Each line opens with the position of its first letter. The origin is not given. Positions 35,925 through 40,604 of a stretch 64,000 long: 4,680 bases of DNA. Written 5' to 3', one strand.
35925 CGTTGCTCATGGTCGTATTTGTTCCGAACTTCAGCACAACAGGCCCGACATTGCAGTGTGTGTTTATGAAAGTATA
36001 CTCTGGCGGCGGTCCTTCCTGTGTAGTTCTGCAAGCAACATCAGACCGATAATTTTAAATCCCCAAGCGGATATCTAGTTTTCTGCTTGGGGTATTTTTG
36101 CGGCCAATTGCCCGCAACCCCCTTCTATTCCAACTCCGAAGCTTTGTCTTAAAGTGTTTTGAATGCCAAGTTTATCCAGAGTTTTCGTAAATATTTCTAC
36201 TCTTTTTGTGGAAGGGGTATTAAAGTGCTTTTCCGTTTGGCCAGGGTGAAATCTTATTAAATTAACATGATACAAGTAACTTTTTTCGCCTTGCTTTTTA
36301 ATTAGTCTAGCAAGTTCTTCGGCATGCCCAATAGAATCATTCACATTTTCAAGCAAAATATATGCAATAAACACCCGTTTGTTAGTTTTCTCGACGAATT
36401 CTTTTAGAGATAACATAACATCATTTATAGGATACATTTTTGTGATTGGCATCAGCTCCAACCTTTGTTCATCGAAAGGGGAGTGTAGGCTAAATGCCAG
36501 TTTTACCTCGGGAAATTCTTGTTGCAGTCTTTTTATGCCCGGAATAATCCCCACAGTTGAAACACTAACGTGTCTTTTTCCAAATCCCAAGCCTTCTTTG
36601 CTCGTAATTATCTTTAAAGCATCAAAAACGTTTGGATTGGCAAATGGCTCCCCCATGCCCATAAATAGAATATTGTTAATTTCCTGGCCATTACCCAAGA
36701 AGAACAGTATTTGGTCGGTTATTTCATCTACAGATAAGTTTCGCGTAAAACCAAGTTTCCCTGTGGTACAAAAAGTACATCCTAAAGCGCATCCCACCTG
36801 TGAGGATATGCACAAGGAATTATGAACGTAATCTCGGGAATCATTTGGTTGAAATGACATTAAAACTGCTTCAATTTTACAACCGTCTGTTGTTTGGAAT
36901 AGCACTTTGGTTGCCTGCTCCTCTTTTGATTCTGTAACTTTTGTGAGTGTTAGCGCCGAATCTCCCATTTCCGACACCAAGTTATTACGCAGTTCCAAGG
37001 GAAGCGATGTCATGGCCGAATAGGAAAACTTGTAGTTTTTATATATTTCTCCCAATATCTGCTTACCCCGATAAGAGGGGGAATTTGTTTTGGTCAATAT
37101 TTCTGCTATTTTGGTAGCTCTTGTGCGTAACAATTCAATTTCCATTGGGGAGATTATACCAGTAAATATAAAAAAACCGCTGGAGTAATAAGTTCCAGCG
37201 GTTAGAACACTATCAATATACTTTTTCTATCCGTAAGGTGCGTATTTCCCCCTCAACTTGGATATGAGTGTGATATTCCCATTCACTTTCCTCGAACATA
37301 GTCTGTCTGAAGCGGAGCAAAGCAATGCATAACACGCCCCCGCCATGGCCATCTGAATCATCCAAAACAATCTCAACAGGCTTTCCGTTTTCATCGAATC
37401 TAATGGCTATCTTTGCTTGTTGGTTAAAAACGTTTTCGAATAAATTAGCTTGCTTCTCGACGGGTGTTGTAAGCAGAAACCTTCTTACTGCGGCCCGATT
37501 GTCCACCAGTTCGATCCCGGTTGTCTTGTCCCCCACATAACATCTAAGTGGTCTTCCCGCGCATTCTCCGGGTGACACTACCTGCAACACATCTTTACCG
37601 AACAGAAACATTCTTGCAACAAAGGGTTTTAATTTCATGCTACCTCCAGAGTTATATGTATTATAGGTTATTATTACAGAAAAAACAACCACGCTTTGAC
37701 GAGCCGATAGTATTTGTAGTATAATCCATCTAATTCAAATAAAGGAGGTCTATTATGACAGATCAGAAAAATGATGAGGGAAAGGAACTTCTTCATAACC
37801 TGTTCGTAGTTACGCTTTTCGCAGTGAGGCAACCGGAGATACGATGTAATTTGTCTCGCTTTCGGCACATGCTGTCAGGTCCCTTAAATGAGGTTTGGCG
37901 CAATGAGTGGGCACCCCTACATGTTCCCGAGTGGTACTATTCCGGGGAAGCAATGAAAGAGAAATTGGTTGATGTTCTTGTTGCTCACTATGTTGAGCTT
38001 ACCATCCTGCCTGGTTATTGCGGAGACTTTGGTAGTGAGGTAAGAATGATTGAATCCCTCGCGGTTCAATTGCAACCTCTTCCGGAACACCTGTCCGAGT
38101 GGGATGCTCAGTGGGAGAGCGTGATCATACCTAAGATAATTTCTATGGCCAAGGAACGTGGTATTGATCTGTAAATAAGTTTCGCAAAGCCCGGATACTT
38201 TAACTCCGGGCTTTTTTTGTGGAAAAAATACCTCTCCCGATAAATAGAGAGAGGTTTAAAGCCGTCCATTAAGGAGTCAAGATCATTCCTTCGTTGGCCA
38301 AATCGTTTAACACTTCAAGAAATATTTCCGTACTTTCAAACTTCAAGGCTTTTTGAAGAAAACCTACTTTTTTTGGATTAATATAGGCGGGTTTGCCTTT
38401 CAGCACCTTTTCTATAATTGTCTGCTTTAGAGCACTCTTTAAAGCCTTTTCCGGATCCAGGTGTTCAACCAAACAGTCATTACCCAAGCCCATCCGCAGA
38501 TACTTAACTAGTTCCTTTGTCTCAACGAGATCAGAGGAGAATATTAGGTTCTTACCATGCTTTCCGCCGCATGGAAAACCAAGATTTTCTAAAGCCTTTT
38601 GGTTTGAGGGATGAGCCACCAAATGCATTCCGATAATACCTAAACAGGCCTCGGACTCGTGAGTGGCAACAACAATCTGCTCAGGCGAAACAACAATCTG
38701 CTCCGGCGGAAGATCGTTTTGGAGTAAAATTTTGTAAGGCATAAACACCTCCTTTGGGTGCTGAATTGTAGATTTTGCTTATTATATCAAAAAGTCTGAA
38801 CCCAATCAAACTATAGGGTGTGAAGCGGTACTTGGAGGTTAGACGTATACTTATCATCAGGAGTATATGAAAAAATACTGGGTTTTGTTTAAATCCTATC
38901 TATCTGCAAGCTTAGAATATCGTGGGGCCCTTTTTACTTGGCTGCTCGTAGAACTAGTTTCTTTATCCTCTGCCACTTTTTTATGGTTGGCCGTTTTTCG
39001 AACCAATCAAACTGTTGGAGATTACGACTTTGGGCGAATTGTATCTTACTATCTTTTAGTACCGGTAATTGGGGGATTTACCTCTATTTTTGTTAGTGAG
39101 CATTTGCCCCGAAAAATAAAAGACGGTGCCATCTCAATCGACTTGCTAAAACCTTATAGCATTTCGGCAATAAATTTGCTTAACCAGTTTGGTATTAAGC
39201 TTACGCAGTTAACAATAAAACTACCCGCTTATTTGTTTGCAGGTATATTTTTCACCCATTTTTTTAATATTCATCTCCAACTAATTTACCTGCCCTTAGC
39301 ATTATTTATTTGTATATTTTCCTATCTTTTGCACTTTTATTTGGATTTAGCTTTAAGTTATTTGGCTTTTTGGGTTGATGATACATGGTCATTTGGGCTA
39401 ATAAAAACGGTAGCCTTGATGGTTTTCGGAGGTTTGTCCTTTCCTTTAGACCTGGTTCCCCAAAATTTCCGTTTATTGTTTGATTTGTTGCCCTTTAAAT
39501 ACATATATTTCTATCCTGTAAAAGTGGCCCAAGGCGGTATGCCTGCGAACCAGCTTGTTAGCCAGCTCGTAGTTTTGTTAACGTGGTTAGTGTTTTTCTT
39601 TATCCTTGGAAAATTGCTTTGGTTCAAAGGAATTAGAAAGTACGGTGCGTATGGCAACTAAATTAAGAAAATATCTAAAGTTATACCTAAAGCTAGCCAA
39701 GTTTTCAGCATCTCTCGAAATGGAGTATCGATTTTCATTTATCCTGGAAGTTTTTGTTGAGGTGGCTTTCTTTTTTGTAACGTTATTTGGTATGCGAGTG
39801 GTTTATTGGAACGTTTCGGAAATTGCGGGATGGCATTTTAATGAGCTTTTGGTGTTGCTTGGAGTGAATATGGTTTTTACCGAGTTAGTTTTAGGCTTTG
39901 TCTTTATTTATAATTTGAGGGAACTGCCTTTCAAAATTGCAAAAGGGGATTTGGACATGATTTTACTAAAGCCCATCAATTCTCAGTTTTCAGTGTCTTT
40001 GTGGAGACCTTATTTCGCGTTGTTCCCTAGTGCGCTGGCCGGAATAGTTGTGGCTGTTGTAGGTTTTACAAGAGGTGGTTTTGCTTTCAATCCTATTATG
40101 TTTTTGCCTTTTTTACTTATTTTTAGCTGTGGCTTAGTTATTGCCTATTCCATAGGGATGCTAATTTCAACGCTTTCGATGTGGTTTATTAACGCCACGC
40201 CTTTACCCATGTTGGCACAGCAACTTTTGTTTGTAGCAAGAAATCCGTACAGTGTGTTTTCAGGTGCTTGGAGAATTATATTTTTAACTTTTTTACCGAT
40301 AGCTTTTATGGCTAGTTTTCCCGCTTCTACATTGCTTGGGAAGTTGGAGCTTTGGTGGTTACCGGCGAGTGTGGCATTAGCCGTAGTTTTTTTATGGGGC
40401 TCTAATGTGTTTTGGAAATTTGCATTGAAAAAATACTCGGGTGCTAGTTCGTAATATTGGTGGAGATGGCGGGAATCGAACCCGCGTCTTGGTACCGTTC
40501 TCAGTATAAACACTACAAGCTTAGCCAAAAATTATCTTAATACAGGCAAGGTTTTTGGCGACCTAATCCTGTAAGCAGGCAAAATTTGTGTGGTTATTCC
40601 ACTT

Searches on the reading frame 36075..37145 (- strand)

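Call 5: search_protein_families(library=pfam, proteins=[window:36075-37145:-], max_evalue=0.01)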
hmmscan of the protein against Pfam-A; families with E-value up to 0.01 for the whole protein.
window:36075-37145:- (356 aa): 2 families
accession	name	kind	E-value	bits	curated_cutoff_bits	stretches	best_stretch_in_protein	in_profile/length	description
PF04055.27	Radical_SAM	-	2.5e-15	57.5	29.5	1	114-271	2-157/166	Radical SAM superfamily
PF21016.3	RlmN_N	-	0.00011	22.3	24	1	4-57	2-55/60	Ribosomal RNA large subunit methyltransferase N-terminal domain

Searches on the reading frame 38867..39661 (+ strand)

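Call 7: search_protein_families(library=pfam, proteins=[window:38867-39661:+], max_evalue=0.001)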
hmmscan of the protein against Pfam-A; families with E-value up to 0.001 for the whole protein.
window:38867-39661:+ (264 aa): 1 family
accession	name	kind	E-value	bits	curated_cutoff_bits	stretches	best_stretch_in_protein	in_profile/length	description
PF06182.17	ABC2_membrane_6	-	8.2e-19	68.7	22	1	33-262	4-228/229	ABC-2 family transporter protein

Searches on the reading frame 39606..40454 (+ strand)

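Call 7: search_protein_families(library=pfam, proteins=[window:39606-40454:+], max_evalue=0.001)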
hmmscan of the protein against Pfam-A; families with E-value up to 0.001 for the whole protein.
window:39606-40454:+ (282 aa): 1 family
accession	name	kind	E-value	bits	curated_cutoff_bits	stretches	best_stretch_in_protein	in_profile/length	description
PF06182.17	ABC2_membrane_6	-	4e-40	138.4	22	1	56-281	4-229/229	ABC-2 family transporter protein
